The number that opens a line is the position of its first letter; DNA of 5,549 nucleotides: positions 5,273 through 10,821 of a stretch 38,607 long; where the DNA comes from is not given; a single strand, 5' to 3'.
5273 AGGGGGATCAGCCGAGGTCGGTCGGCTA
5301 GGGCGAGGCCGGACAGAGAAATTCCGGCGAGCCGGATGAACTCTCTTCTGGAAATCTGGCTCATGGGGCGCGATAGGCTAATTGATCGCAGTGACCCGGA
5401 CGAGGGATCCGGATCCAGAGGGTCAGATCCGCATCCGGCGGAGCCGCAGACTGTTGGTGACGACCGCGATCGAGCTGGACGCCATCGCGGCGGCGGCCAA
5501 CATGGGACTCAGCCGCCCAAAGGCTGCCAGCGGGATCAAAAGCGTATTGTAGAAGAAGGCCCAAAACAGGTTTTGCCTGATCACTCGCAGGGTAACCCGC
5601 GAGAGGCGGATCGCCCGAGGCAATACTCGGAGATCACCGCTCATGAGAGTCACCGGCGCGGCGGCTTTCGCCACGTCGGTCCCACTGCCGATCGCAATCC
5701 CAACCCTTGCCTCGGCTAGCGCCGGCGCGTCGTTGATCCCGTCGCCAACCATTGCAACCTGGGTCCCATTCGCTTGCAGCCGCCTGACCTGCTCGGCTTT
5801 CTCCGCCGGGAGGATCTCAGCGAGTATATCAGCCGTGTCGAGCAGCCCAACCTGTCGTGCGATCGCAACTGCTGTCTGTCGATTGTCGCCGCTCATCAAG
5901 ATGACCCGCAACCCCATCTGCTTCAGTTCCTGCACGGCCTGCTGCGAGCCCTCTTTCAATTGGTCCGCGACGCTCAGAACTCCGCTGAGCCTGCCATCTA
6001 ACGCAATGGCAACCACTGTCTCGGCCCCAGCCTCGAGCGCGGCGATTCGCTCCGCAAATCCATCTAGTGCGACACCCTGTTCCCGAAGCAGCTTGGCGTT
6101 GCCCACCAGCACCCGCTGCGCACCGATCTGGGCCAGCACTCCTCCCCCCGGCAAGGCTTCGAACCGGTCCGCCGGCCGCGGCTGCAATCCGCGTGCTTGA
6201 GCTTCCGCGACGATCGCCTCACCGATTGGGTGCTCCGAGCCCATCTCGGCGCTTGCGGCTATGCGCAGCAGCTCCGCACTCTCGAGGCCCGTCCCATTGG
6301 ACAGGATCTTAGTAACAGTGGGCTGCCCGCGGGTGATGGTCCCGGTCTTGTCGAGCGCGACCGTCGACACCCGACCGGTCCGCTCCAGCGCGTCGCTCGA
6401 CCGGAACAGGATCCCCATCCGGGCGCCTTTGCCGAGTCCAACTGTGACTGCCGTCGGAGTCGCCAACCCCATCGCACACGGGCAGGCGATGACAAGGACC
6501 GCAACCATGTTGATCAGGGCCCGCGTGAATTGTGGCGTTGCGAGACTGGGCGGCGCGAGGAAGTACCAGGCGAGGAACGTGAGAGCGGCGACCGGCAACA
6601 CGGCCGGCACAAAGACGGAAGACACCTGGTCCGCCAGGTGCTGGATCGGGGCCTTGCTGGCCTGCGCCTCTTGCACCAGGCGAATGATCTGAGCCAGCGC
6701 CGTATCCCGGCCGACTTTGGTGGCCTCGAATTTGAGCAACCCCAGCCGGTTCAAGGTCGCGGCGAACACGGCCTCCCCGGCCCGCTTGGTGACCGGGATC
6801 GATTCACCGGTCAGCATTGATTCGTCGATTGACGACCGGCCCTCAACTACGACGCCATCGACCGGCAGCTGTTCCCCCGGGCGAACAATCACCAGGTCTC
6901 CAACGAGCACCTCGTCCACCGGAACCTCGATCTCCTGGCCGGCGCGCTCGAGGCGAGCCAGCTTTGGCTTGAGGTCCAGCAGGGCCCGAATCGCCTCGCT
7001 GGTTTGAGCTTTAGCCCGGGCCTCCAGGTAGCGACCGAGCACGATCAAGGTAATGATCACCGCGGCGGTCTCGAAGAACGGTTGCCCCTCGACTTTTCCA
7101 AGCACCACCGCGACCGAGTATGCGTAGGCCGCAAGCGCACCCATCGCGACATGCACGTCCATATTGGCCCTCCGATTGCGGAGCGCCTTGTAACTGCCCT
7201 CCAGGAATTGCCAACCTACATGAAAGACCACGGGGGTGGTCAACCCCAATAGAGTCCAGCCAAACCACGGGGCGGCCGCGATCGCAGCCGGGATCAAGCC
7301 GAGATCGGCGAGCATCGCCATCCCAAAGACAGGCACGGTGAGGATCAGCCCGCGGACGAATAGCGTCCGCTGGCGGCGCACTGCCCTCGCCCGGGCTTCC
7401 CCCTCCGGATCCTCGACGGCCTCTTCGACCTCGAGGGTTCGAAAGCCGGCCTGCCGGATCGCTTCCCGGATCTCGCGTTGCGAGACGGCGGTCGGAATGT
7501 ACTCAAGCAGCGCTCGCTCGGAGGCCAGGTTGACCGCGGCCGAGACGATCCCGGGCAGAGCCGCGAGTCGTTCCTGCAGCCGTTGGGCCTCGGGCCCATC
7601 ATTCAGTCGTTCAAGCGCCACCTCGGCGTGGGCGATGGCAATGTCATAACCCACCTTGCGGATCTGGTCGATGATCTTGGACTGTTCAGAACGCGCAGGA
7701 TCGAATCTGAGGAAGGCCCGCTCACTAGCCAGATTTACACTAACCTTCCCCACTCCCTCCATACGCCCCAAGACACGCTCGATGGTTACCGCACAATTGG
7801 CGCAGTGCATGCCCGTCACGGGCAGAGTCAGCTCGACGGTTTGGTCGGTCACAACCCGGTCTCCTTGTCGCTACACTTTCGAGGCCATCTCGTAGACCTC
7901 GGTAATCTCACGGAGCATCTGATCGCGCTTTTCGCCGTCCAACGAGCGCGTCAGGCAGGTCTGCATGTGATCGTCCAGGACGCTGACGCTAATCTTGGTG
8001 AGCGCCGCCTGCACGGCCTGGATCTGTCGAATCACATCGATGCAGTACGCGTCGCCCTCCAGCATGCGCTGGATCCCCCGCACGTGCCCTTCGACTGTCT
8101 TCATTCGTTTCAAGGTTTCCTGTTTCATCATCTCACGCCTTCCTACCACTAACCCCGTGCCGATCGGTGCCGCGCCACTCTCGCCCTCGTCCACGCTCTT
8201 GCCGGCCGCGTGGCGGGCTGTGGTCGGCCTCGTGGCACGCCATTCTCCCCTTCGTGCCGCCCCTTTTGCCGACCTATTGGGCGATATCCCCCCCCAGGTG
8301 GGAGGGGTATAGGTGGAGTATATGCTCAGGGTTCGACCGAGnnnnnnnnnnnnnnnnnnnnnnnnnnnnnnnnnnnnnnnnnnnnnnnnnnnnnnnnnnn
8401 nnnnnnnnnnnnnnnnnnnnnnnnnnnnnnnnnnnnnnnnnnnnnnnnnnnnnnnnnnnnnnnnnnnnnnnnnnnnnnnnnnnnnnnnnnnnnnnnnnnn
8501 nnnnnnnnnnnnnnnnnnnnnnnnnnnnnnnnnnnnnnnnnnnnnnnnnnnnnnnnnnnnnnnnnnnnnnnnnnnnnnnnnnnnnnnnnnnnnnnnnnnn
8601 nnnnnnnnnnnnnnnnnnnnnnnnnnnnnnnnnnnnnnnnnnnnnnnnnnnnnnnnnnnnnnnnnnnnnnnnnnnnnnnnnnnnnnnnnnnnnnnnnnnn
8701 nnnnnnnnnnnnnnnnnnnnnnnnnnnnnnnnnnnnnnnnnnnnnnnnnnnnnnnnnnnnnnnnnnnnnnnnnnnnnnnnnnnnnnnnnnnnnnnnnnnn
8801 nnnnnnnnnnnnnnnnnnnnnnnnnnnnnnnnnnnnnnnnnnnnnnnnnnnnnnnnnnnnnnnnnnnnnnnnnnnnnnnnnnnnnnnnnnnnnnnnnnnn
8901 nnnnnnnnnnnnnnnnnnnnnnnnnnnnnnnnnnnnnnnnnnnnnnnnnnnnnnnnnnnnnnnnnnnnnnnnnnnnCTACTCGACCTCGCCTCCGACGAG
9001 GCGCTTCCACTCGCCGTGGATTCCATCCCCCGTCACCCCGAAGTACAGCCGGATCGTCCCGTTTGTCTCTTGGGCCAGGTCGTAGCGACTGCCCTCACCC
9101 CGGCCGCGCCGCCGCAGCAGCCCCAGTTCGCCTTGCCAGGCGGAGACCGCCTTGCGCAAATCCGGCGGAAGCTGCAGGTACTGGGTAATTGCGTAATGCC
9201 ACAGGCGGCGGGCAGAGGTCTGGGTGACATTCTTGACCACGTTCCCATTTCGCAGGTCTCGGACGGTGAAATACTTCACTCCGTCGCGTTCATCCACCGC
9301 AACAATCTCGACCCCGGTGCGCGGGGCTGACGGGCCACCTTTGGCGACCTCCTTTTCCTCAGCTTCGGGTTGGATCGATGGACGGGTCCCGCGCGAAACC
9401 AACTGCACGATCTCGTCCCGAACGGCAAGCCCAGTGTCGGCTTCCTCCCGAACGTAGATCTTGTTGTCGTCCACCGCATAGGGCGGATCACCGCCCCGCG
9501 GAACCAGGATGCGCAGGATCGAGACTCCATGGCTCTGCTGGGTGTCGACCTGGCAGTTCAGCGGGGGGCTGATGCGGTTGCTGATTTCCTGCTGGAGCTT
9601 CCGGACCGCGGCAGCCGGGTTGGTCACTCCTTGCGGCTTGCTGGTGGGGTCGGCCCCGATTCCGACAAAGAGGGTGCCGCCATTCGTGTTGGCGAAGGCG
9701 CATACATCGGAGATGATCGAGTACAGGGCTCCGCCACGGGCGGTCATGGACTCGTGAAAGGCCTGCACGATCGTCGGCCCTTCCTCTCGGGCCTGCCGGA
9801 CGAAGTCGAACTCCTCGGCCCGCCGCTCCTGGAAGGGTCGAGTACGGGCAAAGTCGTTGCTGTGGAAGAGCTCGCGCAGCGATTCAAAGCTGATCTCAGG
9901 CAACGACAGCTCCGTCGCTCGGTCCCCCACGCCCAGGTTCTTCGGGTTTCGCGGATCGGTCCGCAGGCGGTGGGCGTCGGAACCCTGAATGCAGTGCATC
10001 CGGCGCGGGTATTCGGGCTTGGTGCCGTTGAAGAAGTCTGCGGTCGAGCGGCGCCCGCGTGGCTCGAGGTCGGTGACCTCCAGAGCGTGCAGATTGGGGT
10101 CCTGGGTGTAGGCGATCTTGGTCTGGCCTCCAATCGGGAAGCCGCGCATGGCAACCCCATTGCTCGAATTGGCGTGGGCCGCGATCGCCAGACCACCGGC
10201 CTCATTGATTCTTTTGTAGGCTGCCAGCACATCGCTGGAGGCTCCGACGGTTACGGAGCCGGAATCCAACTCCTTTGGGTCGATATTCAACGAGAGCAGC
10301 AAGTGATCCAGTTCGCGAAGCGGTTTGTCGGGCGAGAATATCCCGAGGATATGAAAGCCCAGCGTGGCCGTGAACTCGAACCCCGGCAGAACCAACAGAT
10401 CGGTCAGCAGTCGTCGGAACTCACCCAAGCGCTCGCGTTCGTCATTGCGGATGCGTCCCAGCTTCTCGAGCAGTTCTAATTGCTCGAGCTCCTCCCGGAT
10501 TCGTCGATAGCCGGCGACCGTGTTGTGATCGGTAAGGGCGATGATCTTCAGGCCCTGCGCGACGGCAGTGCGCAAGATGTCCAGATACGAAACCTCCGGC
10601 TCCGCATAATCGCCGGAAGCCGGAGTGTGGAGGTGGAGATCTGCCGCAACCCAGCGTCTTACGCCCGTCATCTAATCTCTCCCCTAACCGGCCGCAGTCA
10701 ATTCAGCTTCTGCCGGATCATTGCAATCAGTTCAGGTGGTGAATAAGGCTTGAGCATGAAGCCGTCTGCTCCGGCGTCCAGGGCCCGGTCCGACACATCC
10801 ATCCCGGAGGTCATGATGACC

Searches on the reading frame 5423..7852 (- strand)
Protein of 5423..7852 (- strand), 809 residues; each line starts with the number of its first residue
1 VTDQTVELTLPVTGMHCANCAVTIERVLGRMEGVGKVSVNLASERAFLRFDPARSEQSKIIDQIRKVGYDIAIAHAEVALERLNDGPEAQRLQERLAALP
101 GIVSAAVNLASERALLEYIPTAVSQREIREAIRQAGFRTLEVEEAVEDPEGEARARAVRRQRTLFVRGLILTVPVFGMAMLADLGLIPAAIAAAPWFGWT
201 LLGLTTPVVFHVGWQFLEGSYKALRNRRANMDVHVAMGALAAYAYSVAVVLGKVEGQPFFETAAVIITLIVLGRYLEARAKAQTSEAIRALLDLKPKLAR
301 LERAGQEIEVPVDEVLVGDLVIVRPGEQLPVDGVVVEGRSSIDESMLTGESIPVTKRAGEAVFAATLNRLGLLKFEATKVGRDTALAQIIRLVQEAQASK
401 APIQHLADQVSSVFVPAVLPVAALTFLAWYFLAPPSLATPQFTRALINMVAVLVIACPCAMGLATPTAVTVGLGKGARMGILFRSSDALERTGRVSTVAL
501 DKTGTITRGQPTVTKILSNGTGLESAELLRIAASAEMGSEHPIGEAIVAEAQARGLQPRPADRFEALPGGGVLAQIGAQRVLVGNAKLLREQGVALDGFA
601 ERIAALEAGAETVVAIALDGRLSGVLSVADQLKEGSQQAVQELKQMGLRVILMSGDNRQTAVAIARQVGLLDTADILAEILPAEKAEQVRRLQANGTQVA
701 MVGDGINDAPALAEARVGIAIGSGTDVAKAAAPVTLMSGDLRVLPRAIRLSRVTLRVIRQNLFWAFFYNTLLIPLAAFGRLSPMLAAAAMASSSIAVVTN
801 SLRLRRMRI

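Call 36: search_protein_families(library=pfam, proteins=[window:5423-7852:-], max_evalue=0.0001)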
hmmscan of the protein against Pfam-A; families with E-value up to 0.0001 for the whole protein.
window:5423-7852:- (809 aa): 4 families
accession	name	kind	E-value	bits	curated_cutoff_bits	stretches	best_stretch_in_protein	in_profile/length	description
PF00122.25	E1-E2_ATPase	-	1.7e-58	197.5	28.1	1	294-478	2-180/181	E1-E2 ATPase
PF00702.32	Hydrolase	-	1e-36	127.5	26.4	1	496-715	2-190/191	haloacid dehalogenase-like hydrolase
PF00403.32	HMA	-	9.5e-23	80.8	24.8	2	9-70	1-62/62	Heavy-metal-associated domain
PF08282.18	Hydrolase_3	-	1.7e-06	28.4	20.9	0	690-735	197-242/255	haloacid dehalogenase-like hydrolase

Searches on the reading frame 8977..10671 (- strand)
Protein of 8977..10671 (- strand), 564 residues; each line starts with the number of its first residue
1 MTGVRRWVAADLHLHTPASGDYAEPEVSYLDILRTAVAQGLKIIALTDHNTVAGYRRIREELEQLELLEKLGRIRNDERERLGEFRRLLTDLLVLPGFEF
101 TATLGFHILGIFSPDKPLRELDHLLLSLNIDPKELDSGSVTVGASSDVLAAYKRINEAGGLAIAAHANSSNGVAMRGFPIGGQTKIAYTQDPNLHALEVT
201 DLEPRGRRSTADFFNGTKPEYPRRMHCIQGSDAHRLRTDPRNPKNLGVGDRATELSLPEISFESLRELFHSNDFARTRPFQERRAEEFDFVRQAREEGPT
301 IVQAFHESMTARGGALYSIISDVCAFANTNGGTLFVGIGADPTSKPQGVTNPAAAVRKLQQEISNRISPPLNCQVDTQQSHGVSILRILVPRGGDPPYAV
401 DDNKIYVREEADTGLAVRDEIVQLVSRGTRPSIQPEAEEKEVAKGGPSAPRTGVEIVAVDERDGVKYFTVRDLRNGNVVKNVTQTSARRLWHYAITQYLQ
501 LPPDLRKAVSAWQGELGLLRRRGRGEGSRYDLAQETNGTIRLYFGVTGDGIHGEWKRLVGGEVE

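Call 36: search_protein_families(library=pfam, proteins=[window:8977-10671:-], max_evalue=0.0001)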
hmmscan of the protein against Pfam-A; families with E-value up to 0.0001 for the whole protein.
window:8977-10671:- (564 aa): 1 family
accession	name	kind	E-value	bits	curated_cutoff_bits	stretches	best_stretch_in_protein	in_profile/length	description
PF04326.19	SLFN_AlbA_2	-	5.6e-17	62.8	25.3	1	319-413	20-114/118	Schlafen, AlbA_2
